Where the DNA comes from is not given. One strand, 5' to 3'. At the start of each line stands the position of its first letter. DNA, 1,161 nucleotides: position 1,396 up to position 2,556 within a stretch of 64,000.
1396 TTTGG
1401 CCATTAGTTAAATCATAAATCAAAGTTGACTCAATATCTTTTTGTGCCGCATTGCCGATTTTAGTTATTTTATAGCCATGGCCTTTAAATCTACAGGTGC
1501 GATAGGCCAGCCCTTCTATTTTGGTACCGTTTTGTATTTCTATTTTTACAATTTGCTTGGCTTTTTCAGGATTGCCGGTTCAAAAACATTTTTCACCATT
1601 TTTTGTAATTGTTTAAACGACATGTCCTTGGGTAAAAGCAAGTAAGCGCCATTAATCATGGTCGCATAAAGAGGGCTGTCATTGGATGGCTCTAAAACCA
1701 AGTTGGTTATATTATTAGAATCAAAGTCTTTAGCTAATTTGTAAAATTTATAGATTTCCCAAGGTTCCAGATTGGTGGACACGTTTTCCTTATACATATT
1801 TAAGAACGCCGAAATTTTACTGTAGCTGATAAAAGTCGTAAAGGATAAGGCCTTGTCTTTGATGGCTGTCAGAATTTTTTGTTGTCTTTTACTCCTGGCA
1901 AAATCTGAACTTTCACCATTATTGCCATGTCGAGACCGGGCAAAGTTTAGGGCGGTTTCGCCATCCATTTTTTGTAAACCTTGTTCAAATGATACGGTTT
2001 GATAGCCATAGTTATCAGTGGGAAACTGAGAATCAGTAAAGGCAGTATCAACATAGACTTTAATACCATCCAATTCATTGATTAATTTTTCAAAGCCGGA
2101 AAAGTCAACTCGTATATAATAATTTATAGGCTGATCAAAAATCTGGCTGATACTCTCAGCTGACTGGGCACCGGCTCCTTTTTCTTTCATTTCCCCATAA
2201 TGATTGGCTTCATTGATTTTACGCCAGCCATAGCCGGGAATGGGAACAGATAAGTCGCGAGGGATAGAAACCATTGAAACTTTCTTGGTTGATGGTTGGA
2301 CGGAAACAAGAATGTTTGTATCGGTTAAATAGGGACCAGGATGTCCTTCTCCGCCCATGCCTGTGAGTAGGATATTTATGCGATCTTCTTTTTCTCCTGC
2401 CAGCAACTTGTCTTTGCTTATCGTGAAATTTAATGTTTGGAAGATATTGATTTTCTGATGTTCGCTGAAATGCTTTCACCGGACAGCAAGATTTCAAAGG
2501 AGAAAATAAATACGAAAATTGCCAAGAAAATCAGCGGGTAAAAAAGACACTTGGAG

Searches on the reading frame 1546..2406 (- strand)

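Call 76: search_protein_families(library=pfam, proteins=[window:1546-2406:-], max_evalue=0.01)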
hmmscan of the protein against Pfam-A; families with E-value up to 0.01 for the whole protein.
window:1546-2406:- (286 aa): 1 family
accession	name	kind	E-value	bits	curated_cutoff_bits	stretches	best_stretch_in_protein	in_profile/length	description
PF03816.19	LytR_cpsA_psr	-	3.1e-41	141.4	24.6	1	28-186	2-148/150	LytR_cpsA_psr family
